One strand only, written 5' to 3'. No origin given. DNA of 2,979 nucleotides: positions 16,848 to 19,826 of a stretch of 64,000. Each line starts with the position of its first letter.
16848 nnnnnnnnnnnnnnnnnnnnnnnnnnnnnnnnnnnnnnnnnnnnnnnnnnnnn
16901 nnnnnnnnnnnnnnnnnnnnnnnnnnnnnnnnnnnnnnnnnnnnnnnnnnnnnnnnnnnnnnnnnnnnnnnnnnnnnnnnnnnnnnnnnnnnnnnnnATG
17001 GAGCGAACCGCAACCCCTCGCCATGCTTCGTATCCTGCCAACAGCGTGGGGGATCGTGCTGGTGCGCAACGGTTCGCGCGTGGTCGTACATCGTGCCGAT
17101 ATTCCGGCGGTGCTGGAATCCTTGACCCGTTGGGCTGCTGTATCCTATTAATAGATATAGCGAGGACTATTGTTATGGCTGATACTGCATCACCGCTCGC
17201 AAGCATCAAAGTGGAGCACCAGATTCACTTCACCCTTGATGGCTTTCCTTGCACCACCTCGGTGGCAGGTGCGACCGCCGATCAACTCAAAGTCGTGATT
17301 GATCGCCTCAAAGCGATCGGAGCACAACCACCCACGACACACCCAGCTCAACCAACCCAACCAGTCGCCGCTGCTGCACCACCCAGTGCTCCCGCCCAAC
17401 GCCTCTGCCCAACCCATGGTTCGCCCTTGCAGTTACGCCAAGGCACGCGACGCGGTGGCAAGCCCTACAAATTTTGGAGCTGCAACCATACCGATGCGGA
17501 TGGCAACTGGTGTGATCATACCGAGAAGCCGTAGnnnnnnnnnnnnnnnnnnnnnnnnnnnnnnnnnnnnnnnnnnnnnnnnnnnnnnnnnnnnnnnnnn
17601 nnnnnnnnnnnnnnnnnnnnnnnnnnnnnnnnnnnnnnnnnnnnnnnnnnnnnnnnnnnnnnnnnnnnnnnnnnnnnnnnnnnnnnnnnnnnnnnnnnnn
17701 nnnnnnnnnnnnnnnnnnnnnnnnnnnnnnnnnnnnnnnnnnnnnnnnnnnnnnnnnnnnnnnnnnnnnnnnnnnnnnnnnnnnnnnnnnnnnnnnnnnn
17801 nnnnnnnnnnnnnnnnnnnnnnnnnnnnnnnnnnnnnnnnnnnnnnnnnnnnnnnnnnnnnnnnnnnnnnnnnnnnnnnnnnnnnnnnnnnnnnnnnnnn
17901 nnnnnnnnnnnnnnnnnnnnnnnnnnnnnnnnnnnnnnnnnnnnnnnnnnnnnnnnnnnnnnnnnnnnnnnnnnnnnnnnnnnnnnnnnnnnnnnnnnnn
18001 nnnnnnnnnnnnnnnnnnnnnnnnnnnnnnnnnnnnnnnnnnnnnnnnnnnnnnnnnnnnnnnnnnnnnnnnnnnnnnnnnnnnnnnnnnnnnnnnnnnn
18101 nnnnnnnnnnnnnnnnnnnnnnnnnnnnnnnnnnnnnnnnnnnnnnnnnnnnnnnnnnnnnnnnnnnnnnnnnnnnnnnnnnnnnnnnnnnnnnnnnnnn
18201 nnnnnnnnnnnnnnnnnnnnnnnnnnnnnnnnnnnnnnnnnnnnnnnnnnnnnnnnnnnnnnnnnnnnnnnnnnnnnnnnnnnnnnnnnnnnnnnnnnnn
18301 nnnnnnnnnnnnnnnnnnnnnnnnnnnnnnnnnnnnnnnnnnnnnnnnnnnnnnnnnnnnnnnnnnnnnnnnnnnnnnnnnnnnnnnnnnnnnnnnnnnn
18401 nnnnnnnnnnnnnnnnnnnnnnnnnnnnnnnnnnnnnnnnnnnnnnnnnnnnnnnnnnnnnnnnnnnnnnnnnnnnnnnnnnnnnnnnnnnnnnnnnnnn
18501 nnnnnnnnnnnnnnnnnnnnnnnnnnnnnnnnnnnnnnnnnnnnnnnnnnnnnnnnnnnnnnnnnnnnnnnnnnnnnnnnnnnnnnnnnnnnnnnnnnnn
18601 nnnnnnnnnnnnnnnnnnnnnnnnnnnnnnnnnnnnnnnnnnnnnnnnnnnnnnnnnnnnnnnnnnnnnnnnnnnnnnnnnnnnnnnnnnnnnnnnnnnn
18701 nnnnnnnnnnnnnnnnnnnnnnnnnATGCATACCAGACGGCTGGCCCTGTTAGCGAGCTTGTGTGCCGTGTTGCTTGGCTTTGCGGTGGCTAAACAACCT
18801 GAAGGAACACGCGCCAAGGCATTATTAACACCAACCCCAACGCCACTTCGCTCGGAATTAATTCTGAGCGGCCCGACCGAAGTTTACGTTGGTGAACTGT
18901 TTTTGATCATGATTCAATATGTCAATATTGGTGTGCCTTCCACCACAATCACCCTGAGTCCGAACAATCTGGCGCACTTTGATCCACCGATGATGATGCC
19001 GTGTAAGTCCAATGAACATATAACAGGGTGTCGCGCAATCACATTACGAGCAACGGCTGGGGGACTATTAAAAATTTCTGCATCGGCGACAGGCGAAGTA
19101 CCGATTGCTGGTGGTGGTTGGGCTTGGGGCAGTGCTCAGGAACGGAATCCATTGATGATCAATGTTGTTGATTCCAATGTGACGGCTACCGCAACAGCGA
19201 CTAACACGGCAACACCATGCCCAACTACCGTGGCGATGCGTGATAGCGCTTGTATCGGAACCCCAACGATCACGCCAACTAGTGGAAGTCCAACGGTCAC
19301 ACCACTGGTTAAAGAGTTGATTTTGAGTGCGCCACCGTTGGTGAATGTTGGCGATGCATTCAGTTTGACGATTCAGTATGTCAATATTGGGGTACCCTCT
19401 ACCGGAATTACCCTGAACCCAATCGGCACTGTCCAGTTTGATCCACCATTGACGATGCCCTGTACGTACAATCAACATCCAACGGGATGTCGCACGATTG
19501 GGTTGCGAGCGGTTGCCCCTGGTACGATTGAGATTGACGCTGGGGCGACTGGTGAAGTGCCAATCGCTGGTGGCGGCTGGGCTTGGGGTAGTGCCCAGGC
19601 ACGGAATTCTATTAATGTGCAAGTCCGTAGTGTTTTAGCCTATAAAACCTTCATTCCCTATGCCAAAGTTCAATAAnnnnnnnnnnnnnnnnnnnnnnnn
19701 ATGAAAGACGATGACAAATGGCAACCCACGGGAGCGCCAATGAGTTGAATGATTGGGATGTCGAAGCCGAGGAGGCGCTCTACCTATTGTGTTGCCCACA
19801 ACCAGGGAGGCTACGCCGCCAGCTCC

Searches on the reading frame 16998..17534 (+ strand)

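Call 10: search_protein_families(library=pfam, proteins=[window:16998-17534:+], max_evalue=0.01)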
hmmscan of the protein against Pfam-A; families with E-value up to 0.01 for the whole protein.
window:16998-17534:+ (178 aa): 0 families

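Call 11: search_protein_families(library=phrogs, proteins=[window:16998-17534:+], max_evalue=0.01)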
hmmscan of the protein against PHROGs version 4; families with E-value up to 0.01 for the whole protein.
window:16998-17534:+ (178 aa): 1 family
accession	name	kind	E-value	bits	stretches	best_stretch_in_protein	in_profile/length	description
phrog_364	-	DNA, RNA and nucleotide metabolism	0.0015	19.8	1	115-168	126-177/188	ribonucleoside reductase class II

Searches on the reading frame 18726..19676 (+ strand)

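Call 10: search_protein_families(library=pfam, proteins=[window:18726-19676:+], max_evalue=0.01)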
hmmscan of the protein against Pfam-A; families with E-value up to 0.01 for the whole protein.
window:18726-19676:+ (316 aa): 0 families

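Call 11: search_protein_families(library=phrogs, proteins=[window:18726-19676:+], max_evalue=0.01)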
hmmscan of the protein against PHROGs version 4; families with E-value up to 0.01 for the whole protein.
window:18726-19676:+ (316 aa): 1 family
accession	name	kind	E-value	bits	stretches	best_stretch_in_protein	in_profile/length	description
phrog_33716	-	unknown function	0.0031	17.2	0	147-271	16-146/668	-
